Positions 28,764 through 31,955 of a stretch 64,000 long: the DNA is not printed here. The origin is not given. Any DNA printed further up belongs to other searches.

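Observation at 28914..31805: Tandem PurS-PurS domains fused to small PurL, with a separate PurQ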

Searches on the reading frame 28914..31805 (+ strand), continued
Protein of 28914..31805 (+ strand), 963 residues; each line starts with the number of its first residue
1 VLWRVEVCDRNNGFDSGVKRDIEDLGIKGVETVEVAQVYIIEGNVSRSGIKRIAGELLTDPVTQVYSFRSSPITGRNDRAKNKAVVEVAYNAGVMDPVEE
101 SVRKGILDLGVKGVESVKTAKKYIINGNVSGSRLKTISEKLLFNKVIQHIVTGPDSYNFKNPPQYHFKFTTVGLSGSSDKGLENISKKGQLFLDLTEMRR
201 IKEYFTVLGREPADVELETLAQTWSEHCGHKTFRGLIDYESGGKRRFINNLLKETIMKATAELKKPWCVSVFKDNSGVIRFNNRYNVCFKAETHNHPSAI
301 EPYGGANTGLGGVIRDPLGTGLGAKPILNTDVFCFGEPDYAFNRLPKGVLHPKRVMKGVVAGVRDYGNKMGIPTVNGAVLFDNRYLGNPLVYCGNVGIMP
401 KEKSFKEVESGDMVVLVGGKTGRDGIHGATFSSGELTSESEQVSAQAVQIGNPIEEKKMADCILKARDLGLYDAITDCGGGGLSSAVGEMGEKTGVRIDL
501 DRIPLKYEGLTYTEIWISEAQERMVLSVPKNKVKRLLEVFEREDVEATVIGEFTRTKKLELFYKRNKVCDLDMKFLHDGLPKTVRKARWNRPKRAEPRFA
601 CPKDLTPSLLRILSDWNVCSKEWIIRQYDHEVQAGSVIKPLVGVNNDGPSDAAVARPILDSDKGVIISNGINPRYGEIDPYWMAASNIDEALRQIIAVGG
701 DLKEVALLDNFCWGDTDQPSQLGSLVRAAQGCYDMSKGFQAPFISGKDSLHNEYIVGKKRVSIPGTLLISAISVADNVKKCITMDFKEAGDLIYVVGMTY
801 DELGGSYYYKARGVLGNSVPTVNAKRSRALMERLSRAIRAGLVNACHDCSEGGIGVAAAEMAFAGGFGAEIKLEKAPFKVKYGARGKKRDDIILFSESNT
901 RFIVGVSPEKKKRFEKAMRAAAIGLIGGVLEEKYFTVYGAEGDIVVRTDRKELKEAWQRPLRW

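Call 7: find_homologous_proteins(query=window:28914-31805:+, max_evalue=1e-10)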
Query window:28914-31805:+ (963 aa): 8000 proteins with E <= 1e-10 among 8000 candidates; the best 120 are listed.
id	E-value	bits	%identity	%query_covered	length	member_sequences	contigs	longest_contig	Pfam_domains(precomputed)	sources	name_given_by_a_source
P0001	0.0e+0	2005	89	100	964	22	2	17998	PF18072.7,PF00586.30,PF02700.20,PF02769.28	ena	-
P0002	0.0e+0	1897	84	100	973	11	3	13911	PF18072.7,PF00586.30,PF02700.20,PF02769.28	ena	-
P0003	0.0e+0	1886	84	100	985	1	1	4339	PF18072.7,PF00586.30,PF02700.20,PF02769.28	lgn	-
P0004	0.0e+0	1883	84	100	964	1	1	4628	PF18072.7,PF00586.30,PF02700.20,PF02769.28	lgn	-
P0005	0.0e+0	1843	83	100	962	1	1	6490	PF18072.7,PF00586.30,PF02700.20,PF02769.28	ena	-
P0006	0.0e+0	1765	78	100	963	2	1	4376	PF18072.7,PF00586.30,PF02700.20,PF02769.28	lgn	-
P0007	0.0e+0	1739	77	100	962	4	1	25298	PF18072.7,PF00586.30,PF02700.20,PF02769.28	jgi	-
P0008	0.0e+0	1735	77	100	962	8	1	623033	PF18072.7,PF00586.30,PF02700.20,PF02769.28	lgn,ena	-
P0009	0.0e+0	1728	77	100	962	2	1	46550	PF18072.7,PF00586.30,PF02700.20,PF02769.28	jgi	-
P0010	0.0e+0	1709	77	100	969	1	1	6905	PF18072.7,PF00586.30,PF02700.20,PF02769.28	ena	-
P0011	0.0e+0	1703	77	100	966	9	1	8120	PF18072.7,PF00586.30,PF02700.20,PF02769.28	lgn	-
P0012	0.0e+0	1699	76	100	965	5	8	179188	PF18072.7,PF00586.30,PF02700.20,PF02769.28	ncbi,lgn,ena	-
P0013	0.0e+0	1698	77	100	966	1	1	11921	PF18072.7,PF00586.30,PF02700.20,PF02769.28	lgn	-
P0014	0.0e+0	1697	76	100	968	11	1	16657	PF18072.7,PF00586.30,PF02700.20,PF02769.28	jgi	-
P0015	0.0e+0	1693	77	100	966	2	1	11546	PF18072.7,PF00586.30,PF02700.20,PF02769.28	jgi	-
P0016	0.0e+0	1681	75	100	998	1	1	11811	PF18072.7,PF00586.30,PF02700.20,PF02769.28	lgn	-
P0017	0.0e+0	1664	75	100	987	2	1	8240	PF18072.7,PF00586.30,PF02700.20,PF02769.28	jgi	-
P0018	0.0e+0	1646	74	100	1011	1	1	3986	PF18072.7,PF00586.30,PF02700.20,PF02769.28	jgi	jgi:phosphoribosylformylglycinamidine synthase II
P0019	0.0e+0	1626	73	100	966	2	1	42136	PF18072.7,PF00586.30,PF02700.20,PF02769.28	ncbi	ncbi:MAG: phosphoribosylformylglycinamidine synthase subunit PurL [Candidatus Omnitrophota bacterium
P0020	0.0e+0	1625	72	100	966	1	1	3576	PF18072.7,PF00586.30,PF02700.20,PF02769.28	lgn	-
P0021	0.0e+0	1621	73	100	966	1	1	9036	PF22689.2,PF18072.7,PF00586.30,PF02700.20,PF02769.28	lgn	-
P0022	0.0e+0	1613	72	100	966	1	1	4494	PF18072.7,PF00586.30,PF02700.20,PF02769.28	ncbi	-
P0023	0.0e+0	1599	71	100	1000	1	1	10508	PF18072.7,PF00586.30,PF02700.20,PF02769.28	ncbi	-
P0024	0.0e+0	1596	71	100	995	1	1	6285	PF18072.7,PF00586.30,PF02700.20,PF02769.28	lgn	-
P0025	0.0e+0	1586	71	100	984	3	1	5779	PF18072.7,PF00586.30,PF02700.20,PF02769.28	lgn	-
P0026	0.0e+0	1574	70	100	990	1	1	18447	PF18072.7,PF00586.30,PF02700.20,PF02769.28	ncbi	ncbi:MAG: phosphoribosylformylglycinamidine synthase subunit PurL [Candidatus Omnitrophota bacterium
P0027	0.0e+0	1495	77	86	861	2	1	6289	PF18072.7,PF00586.30,PF02700.20,PF02769.28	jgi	-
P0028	0.0e+0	1425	65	100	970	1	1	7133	PF18072.7,PF00586.30,PF02700.20,PF02769.28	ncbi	-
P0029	0.0e+0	1423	65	100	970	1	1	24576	PF18072.7,PF00586.30,PF02700.20,PF02769.28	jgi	-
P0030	0.0e+0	1419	65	100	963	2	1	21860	PF18072.7,PF00586.30,PF02700.20,PF02769.28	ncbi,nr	ncbi:MAG: phosphoribosylformylglycinamidine synthase subunit PurL [Candidatus Omnitrophica bacterium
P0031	0.0e+0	1418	64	100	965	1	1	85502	PF18072.7,PF00586.30,PF02700.20,PF02769.28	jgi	jgi:phosphoribosylformylglycinamidine synthase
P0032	0.0e+0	1417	65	100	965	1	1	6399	PF18072.7,PF00586.30,PF02700.20,PF02769.28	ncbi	-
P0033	0.0e+0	1413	64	100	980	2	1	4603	PF18072.7,PF00586.30,PF02700.20,PF02769.28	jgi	jgi:phosphoribosylformylglycinamidine synthase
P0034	0.0e+0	1413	64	100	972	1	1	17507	PF18072.7,PF00586.30,PF02700.20,PF02769.28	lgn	-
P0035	0.0e+0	1413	63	100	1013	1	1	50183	PF22689.2,PF18072.7,PF00586.30,PF02700.20,PF02769.28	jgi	jgi:phosphoribosylformylglycinamidine synthase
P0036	0.0e+0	1412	64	100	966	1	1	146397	PF18072.7,PF00586.30,PF02700.20,PF02769.28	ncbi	ncbi:phosphoribosylformylglycinamidine synthase subunit PurL [Candidatus Omnitrophota bacterium]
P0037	0.0e+0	1412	64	100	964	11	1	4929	PF18072.7,PF00586.30,PF02700.20,PF02769.28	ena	-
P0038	0.0e+0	1409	65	100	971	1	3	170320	PF18072.7,PF00586.30,PF02700.20,PF02769.28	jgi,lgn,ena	-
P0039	0.0e+0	1409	64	100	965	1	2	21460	PF18072.7,PF00586.30,PF02700.20,PF02769.28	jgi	jgi:phosphoribosylformylglycinamidine synthase II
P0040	0.0e+0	1409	65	100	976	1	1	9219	PF18072.7,PF00586.30,PF02700.20,PF02769.28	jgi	jgi:phosphoribosylformylglycinamidine synthase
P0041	0.0e+0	1409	63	100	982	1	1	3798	PF18072.7,PF00586.30,PF02700.20,PF02769.28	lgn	-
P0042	0.0e+0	1407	64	100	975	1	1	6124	PF18072.7,PF00586.30,PF02700.20,PF02769.28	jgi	jgi:phosphoribosylformylglycinamidine synthase II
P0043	0.0e+0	1407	64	100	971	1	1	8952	PF18072.7,PF00586.30,PF02700.20,PF02769.28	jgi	-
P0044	0.0e+0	1404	64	100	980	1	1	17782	PF18072.7,PF00586.30,PF02700.20,PF02769.28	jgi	-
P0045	0.0e+0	1404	64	100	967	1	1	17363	PF18072.7,PF00586.30,PF02700.20,PF02769.28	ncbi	-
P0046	0.0e+0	1404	63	100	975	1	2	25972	PF18072.7,PF00586.30,PF02700.20,PF02769.28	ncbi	-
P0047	0.0e+0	1403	65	100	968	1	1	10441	PF18072.7,PF00586.30,PF02700.20,PF02769.28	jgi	jgi:phosphoribosylformylglycinamidine synthase II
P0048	0.0e+0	1403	64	100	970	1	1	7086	PF18072.7,PF00586.30,PF02700.20,PF02769.28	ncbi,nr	ncbi:MAG: phosphoribosylformylglycinamidine synthase subunit PurL [Candidatus Omnitrophica bacterium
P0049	0.0e+0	1402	65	100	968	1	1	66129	PF22689.2,PF18072.7,PF00586.30,PF02700.20,PF02769.28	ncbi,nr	ncbi:MAG: phosphoribosylformylglycinamidine synthase subunit PurL [Candidatus Omnitrophica bacterium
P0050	0.0e+0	1402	63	100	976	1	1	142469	PF18072.7,PF00586.30,PF02700.20,PF02769.28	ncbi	-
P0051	0.0e+0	1401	64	100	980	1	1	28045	PF18072.7,PF00586.30,PF02700.20,PF02769.28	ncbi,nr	ncbi:MAG: phosphoribosylformylglycinamidine synthase subunit PurL [Candidatus Omnitrophica bacterium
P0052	0.0e+0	1401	65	100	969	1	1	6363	PF18072.7,PF00586.30,PF02700.20,PF02769.28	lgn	-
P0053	0.0e+0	1399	63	100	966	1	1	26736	PF18072.7,PF00586.30,PF02700.20,PF02769.28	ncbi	ncbi:phosphoribosylformylglycinamidine synthase subunit PurL [Candidatus Omnitrophota bacterium]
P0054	0.0e+0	1399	63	100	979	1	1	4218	PF18072.7,PF00586.30,PF02700.20,PF02769.28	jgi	-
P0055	0.0e+0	1398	63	100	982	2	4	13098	PF18072.7,PF00586.30,PF02700.20,PF02769.28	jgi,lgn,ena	-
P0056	0.0e+0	1397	63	100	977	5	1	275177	PF18072.7,PF00586.30,PF02700.20,PF02769.28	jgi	-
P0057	0.0e+0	1397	65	100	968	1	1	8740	PF18072.7,PF00586.30,PF02700.20,PF02769.28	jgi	jgi:phosphoribosylformylglycinamidine synthase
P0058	0.0e+0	1397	64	99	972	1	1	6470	PF18072.7,PF00586.30,PF02700.20,PF02769.28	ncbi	ncbi:MAG: phosphoribosylformylglycinamidine synthase subunit PurL [Candidatus Omnitrophota bacterium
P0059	0.0e+0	1396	63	100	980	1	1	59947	PF18072.7,PF00586.30,PF02700.20,PF02769.28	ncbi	-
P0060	0.0e+0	1396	63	100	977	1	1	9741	PF18072.7,PF00586.30,PF02700.20,PF02769.28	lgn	-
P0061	0.0e+0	1396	64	100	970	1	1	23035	PF18072.7,PF00586.30,PF02700.20,PF02769.28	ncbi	-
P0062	0.0e+0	1396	64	100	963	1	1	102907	PF18072.7,PF00586.30,PF02700.20,PF02769.28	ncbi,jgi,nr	ncbi:MAG: phosphoribosylformylglycinamidine synthase subunit PurL [Candidatus Omnitrophica bacterium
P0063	0.0e+0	1394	63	100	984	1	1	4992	PF18072.7,PF00586.30,PF02700.20,PF02769.28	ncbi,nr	ncbi:MAG: phosphoribosylformylglycinamidine synthase subunit PurL [Candidatus Omnitrophica bacterium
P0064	0.0e+0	1394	64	100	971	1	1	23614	PF18072.7,PF00586.30,PF02700.20,PF02769.28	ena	-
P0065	0.0e+0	1393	63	100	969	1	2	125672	PF18072.7,PF00586.30,PF02700.20,PF02769.28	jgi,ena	-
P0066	0.0e+0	1393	62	100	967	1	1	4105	PF18072.7,PF00586.30,PF02700.20,PF02769.28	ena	-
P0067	0.0e+0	1393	64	100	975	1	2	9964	PF18072.7,PF00586.30,PF02700.20,PF02769.28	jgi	jgi:phosphoribosylformylglycinamidine synthase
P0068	0.0e+0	1392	63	100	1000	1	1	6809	PF18072.7,PF00586.30,PF02700.20,PF02769.28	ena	-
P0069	0.0e+0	1392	64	100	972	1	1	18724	PF18072.7,PF00586.30,PF02700.20,PF02769.28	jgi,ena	-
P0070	0.0e+0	1392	64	100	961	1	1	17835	PF18072.7,PF00586.30,PF02700.20,PF02769.28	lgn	-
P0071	0.0e+0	1391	62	100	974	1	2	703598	PF18072.7,PF00586.30,PF02700.20,PF02769.28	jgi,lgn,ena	-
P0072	0.0e+0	1391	63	100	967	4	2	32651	PF22689.2,PF18072.7,PF00586.30,PF02700.20,PF02769.28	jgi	-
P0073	0.0e+0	1390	63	100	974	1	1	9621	PF22689.2,PF18072.7,PF00586.30,PF02700.20,PF02769.28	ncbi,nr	ncbi:MAG: phosphoribosylformylglycinamidine synthase subunit PurL [Candidatus Omnitrophica bacterium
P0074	0.0e+0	1390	63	100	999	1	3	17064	PF18072.7,PF00586.30,PF02700.20,PF02769.28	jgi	jgi:phosphoribosylformylglycinamidine synthase II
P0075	0.0e+0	1390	63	100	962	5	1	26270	PF18072.7,PF00586.30,PF02700.20,PF02769.28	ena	-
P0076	0.0e+0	1390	63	100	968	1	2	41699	PF18072.7,PF00586.30,PF02700.20,PF02769.28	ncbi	-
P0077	0.0e+0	1389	63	100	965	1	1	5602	PF22689.2,PF18072.7,PF00586.30,PF02700.20,PF02769.28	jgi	-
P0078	0.0e+0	1389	63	100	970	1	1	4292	PF18072.7,PF00586.30,PF02700.20,PF02769.28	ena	-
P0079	0.0e+0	1389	63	100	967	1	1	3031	PF18072.7,PF00586.30,PF02700.20,PF02769.28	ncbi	-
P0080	0.0e+0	1389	64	100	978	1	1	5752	PF18072.7,PF00586.30,PF02700.20,PF02769.28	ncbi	-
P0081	0.0e+0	1389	64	100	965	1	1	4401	PF18072.7,PF00586.30,PF02700.20,PF02769.28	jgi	-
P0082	0.0e+0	1389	63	100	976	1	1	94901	PF18072.7,PF00586.30,PF02700.20,PF02769.28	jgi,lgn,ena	-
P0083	0.0e+0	1388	64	100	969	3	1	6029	PF18072.7,PF00586.30,PF02700.20,PF02769.28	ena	-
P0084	0.0e+0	1387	63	100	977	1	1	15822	PF18072.7,PF00586.30,PF02700.20,PF02769.28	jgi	-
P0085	0.0e+0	1387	63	100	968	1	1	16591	PF18072.7,PF00586.30,PF02700.20,PF02769.28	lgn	-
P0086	0.0e+0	1387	63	100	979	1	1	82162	PF18072.7,PF00586.30,PF02700.20,PF02769.28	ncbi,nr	ncbi:MAG: phosphoribosylformylglycinamidine synthase subunit PurL [Candidatus Omnitrophica bacterium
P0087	0.0e+0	1387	64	100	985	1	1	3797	PF18072.7,PF00586.30,PF02700.20,PF02769.28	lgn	-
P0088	0.0e+0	1387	63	100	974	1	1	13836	PF22689.2,PF18072.7,PF00586.30,PF02700.20,PF02769.28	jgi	-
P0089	0.0e+0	1387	63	100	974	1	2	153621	PF18072.7,PF00586.30,PF02700.20,PF02769.28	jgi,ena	-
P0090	0.0e+0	1387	63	100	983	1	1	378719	PF18072.7,PF00586.30,PF02700.20,PF02769.28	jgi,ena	-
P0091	0.0e+0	1387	63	100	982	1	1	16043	PF18072.7,PF00586.30,PF02700.20,PF02769.28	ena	-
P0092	0.0e+0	1386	62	100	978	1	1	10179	PF18072.7,PF00586.30,PF02700.20,PF02769.28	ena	-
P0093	0.0e+0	1385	63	100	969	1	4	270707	PF18072.7,PF00586.30,PF02700.20,PF02769.28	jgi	jgi:phosphoribosylformylglycinamidine synthase II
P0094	0.0e+0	1384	62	100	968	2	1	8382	PF18072.7,PF00586.30,PF02700.20,PF02769.28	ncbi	-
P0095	0.0e+0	1384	63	100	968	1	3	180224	PF22689.2,PF18072.7,PF00586.30,PF02700.20,PF02769.28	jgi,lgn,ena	jgi:phosphoribosylformylglycinamidine synthase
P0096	0.0e+0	1384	63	100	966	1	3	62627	PF18072.7,PF00586.30,PF02700.20,PF02769.28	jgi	-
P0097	0.0e+0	1384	64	100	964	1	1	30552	PF22689.2,PF18072.7,PF00586.30,PF02700.20,PF02769.28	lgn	-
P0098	0.0e+0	1384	62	100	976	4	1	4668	PF18072.7,PF00586.30,PF02700.20,PF02769.28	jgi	jgi:phosphoribosylformylglycinamidine synthase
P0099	0.0e+0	1384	63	100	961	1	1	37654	PF18072.7,PF00586.30,PF02700.20,PF02769.28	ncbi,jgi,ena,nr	ncbi:MAG: phosphoribosylformylglycinamidine synthase subunit PurL [Candidatus Omnitrophica bacterium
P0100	0.0e+0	1383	63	100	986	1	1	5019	PF18072.7,PF00586.30,PF02700.20,PF02769.28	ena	-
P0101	0.0e+0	1383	62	100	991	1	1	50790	PF18072.7,PF00586.30,PF02700.20,PF02769.28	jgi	-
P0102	0.0e+0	1383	63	100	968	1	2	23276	PF22689.2,PF18072.7,PF00586.30,PF02700.20,PF02769.28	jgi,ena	-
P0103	0.0e+0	1383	62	100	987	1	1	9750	PF18072.7,PF00586.30,PF02700.20,PF02769.28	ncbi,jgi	jgi:phosphoribosylformylglycinamidine synthase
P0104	0.0e+0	1383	64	100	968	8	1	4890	PF18072.7,PF00586.30,PF02700.20,PF02769.28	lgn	-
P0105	0.0e+0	1382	63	100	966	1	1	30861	PF18072.7,PF00586.30,PF02700.20,PF02769.28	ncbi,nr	ncbi:MAG: phosphoribosylformylglycinamidine synthase subunit PurL [Candidatus Omnitrophica bacterium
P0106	0.0e+0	1382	63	100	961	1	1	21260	PF18072.7,PF00586.30,PF02700.20,PF02769.28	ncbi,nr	ncbi:MAG: phosphoribosylformylglycinamidine synthase subunit PurL [Candidatus Omnitrophica bacterium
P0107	0.0e+0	1382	63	100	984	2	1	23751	PF18072.7,PF00586.30,PF02700.20,PF02769.28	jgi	jgi:phosphoribosylformylglycinamidine synthase II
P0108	0.0e+0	1382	63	100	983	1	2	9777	PF18072.7,PF00586.30,PF02700.20,PF02769.28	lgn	-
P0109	0.0e+0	1380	63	100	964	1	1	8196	PF18072.7,PF00586.30,PF02700.20,PF02769.28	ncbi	-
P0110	0.0e+0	1378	62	100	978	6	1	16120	PF18072.7,PF00586.30,PF02700.20,PF02769.28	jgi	-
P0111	0.0e+0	1378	63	100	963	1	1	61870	PF18072.7,PF00586.30,PF02700.20,PF02769.28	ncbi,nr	ncbi:MAG: phosphoribosylformylglycinamidine synthase subunit PurL [Candidatus Omnitrophica bacterium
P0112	0.0e+0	1378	63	100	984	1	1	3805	PF22689.2,PF18072.7,PF00586.30,PF02700.20,PF02769.28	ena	-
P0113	0.0e+0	1378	63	100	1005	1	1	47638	PF18072.7,PF00586.30,PF02700.20,PF02769.28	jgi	jgi:phosphoribosylformylglycinamidine synthase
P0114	0.0e+0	1377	63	100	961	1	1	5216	PF18072.7,PF00586.30,PF02700.20,PF02769.28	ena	-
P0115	0.0e+0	1377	62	100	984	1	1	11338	PF18072.7,PF00586.30,PF02700.20,PF02769.28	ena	-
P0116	0.0e+0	1376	63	100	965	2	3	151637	PF18072.7,PF00586.30,PF02700.20,PF02769.28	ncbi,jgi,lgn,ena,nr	ncbi:MAG TPA: phosphoribosylformylglycinamidine synthase subunit PurL [Candidatus Omnitrophota bacte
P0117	0.0e+0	1376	62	100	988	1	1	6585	PF18072.7,PF00586.30,PF02700.20,PF02769.28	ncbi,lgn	ncbi:MAG: phosphoribosylformylglycinamidine synthase subunit PurL [Candidatus Omnitrophota bacterium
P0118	0.0e+0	1376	63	100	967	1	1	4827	PF18072.7,PF00586.30,PF02700.20,PF02769.28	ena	-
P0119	0.0e+0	1376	62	100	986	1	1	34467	PF18072.7,PF00586.30,PF02700.20,PF02769.28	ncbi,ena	-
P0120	0.0e+0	1376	64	100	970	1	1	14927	PF18072.7,PF00586.30,PF02700.20,PF02769.28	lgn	-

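Call 32: predict_structure(alignment_id=A1)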
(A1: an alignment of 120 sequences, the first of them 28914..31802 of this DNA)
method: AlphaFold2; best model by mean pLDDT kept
length: 963 residues; sequences in the alignment: 120
mean_pLDDT: 83.7   pTM: 0.86
mean pLDDT of the five models: 83.7, 82.5, 80.8, 77.6, 76.4
residues with pLDDT >= 90: 419; 70-90: 407; 50-70: 95; < 50: 42
segments of 3 or more residues with pLDDT < 50: 227-230, 297-308, 428-447
pLDDT, mean of each block of 10 residues (from residue 1): 87 63 75 88 89 89 88 62 81 68 85 86 86 80 71 70 73 90 82 83 94 89 62 74 89 84 67 62 90 60 48 74 88 87 74 75 74 81 85 87 88 90 57 45 49 78 94 79 76 92 80 79 88 97 92 96 94 88 87 86 96 91 72 69 83 89 93 93 97 96 89 85 93 95 78 76 89 93 95 97 93 91 95 97 95 94 96 95 74 94 98 97 97 95 96 93 72
secondary structure, 60 per line:
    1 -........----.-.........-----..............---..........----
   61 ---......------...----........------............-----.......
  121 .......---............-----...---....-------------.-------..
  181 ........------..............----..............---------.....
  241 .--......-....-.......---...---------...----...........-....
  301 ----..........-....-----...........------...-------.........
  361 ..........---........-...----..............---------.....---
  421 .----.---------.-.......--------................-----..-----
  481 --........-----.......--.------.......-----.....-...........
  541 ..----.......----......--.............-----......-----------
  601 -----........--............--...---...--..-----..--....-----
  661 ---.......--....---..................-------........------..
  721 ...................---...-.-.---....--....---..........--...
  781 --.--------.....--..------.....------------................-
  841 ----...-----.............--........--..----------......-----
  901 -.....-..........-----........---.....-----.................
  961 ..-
elements in order (helices of 4 or more, strands of 3 or more residues): E2-9 H16-24 E30-43 H47-56 E64-69 E83-90 H97-108 E114-127 H131-142 E148-150 H154-157 H179-188 H195-208 H214-226 E236-241 E244-249 H251-254 H256-262 E278-280 E285-295 H297-300 H305-314 H316-319 E325-335 H352-370 E374-381 E390-400 E413-417 H438-444 H453-468 H483-490 E496-499 H512-517 E524-528 H530-542 E547-553 E558-563 E566-572 H573-578 E584-589 H606-613 H616-627 E636-638 E652-655 E664-670 H673-676 H680-697 E705-712 H719-739 E743-745 E753-756 E759-762 E766-775 E792-796 H807-811 H824-839 E845-847 H853-865 E868-872 H890-895 E902-906 H908-917 E923-930 E934-938 E944-949 H950-962
